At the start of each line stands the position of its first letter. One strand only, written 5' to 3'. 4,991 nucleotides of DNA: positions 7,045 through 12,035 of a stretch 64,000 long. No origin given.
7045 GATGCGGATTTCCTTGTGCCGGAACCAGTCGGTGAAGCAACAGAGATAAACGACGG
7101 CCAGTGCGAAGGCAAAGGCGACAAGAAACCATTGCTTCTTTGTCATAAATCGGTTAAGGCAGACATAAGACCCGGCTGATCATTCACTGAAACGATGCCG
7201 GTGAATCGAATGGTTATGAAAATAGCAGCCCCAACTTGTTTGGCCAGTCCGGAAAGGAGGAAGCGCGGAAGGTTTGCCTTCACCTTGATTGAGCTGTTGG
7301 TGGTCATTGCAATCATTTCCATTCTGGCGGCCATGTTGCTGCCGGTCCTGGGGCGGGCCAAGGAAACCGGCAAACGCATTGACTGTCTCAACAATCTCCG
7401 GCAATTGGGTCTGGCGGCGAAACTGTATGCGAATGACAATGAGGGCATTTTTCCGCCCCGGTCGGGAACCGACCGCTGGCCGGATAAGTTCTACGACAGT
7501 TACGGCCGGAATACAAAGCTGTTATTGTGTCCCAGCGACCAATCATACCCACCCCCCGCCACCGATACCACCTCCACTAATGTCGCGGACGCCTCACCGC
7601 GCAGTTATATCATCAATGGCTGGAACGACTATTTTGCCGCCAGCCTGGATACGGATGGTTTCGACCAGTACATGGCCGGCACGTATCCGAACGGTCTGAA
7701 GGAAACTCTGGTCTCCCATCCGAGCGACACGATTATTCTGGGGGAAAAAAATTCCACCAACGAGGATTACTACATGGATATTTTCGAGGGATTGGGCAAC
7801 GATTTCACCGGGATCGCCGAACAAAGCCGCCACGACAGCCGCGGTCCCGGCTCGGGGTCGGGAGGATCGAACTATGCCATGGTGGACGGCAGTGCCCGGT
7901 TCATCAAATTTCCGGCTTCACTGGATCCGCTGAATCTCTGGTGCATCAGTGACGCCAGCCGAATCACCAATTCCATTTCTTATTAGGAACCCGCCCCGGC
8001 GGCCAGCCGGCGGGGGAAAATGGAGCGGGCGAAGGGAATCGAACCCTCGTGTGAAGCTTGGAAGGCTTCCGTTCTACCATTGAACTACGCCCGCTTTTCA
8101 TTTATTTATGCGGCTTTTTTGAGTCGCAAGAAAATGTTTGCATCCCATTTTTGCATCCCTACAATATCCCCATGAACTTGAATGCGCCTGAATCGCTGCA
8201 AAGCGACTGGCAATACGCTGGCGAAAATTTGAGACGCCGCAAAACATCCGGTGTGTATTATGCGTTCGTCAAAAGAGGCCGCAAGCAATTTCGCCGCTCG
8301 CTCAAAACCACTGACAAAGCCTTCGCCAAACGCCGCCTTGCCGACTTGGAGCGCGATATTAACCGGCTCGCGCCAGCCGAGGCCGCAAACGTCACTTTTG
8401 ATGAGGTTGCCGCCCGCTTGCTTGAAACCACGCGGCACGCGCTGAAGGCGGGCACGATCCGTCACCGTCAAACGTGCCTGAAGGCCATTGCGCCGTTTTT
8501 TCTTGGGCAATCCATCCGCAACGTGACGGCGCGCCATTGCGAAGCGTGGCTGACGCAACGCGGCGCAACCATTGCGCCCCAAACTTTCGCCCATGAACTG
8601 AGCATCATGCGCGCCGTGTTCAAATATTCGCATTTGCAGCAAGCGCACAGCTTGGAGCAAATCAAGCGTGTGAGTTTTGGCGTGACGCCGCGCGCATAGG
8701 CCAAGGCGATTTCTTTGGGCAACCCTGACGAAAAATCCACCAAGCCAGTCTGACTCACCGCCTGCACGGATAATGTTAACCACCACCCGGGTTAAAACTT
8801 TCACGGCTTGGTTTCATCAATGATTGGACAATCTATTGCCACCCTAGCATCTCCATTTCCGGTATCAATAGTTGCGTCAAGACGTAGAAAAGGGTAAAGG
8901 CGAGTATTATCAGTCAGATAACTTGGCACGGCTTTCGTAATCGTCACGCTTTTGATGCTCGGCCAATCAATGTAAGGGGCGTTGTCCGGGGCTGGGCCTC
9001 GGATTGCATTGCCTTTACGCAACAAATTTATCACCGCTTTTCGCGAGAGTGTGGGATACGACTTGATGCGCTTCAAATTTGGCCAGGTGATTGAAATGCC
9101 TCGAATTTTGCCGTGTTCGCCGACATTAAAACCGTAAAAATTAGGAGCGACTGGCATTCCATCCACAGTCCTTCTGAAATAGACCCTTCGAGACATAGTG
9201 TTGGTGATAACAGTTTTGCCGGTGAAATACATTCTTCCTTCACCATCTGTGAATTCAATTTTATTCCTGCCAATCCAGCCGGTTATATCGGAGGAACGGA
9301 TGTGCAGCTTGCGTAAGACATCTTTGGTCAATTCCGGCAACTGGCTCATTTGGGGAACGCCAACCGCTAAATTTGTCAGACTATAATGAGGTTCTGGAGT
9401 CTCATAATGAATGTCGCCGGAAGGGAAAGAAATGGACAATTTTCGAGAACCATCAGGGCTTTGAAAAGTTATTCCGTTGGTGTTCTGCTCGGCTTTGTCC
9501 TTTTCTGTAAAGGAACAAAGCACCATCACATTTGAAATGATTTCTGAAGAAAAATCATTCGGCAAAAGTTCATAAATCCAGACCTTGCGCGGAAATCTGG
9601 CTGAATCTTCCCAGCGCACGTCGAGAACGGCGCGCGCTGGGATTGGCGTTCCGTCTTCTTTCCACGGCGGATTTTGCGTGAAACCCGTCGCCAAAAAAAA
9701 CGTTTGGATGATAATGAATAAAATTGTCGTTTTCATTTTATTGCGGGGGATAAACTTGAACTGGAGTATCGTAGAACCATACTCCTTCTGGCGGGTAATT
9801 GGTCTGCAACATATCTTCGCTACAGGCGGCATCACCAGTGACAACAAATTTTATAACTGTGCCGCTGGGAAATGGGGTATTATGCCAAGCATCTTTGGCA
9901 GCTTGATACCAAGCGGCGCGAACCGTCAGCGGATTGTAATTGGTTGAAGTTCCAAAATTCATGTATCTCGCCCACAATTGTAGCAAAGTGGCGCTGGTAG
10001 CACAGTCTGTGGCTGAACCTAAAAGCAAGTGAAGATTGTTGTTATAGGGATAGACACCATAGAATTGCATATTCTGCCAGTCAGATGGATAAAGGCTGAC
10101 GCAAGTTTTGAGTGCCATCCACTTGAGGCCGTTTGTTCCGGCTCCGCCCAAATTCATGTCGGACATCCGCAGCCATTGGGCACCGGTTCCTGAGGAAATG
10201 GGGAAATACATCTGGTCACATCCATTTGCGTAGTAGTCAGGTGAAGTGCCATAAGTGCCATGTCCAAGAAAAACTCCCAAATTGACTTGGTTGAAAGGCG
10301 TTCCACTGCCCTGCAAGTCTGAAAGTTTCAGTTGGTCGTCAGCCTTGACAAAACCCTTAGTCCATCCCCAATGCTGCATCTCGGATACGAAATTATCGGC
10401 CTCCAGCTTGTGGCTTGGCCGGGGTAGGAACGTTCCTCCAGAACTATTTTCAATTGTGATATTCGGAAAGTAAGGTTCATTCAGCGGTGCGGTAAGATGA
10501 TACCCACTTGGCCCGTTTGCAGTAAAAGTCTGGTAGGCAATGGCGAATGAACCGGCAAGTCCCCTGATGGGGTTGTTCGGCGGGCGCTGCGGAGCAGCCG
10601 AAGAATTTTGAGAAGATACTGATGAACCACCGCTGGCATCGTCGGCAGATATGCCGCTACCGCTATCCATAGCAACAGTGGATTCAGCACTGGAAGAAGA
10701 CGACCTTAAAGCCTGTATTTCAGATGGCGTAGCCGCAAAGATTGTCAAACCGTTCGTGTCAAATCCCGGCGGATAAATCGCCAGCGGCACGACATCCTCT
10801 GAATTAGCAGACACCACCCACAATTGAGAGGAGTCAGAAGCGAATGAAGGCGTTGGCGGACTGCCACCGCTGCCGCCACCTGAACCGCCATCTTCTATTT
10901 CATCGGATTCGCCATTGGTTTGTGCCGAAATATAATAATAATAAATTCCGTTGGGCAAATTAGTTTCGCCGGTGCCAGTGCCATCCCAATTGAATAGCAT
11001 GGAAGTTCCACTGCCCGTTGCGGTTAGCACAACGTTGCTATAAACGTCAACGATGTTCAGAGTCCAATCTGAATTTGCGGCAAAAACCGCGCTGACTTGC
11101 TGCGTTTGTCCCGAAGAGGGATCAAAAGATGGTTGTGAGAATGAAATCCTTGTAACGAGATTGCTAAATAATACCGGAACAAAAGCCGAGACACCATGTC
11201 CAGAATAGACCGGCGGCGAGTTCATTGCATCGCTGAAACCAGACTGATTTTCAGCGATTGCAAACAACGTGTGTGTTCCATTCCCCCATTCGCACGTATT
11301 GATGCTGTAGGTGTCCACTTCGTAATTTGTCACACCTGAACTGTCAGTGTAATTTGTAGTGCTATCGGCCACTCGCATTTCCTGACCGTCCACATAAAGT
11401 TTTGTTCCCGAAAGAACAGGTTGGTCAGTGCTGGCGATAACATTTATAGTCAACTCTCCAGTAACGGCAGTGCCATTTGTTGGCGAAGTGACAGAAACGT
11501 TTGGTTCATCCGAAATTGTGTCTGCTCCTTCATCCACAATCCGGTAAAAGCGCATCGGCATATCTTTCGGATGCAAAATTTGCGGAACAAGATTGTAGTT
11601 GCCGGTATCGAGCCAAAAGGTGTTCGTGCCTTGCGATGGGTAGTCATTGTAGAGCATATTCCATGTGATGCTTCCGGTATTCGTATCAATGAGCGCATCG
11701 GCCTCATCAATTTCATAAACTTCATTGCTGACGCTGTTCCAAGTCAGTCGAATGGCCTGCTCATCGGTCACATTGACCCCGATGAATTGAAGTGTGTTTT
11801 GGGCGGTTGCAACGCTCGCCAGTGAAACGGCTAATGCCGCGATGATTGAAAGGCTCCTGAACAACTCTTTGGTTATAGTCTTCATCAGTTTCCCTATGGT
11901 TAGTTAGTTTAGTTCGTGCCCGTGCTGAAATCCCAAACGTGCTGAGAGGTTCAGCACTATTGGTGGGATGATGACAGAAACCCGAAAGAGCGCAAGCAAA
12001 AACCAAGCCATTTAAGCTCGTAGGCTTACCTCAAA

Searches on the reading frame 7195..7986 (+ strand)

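Call 27: search_protein_families(library=pfam, proteins=[window:7195-7986:+], max_evalue=0.001)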
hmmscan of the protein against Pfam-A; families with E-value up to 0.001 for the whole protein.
window:7195-7986:+ (263 aa): 2 families
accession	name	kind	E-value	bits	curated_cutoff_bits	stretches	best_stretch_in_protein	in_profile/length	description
PF07963.17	N_methyl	-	1.7e-07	30.9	21.2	1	25-49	3-27/27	Prokaryotic N-terminal methylation motif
PF07596.16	SBP_bac_10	-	2.2e-07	31.6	23.3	0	54-94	2-41/268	Protein of unknown function (DUF1559)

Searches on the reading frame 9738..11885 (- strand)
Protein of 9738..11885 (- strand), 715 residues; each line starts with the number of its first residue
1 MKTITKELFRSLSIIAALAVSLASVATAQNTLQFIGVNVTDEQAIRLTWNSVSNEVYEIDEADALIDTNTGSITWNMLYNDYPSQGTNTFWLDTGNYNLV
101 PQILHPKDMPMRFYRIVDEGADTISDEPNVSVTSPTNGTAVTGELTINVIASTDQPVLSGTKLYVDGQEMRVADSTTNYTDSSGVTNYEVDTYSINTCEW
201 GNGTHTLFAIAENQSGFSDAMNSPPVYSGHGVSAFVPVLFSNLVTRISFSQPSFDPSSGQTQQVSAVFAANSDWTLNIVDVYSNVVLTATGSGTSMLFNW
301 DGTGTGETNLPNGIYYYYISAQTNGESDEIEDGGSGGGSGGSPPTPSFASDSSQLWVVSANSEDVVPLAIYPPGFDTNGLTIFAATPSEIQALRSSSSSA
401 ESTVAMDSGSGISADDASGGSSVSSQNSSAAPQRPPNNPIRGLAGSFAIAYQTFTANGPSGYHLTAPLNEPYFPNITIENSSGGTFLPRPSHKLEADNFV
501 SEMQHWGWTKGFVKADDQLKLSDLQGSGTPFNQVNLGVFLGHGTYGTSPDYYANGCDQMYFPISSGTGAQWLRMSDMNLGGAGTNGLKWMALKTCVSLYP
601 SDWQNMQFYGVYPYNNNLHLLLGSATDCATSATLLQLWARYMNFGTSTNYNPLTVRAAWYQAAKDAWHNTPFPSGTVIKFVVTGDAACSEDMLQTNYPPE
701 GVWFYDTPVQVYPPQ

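Call 28: search_protein_families(library=pfam, proteins=[window:9738-11885:-], max_evalue=0.001)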
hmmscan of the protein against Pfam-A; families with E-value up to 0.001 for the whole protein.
window:9738-11885:- (715 aa): 4 families
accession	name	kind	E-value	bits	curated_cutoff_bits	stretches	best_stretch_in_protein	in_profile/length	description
PF19872.4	DUF6345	-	1.3e-11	44.9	26.9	1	495-666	20-173/221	Family of unknown function (DUF6345)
PF17957.7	Big_7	-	7.8e-06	26.9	24.1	1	128-207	1-68/70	Bacterial Ig domain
PF13585.12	CHU_C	-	0.0002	21.9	27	1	272-326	27-77/86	CHU_C Type IX secretion signal domain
PF13860.13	FlgD_ig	-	0.00078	19.8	27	0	270-324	20-78/79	FlgD Ig-like domain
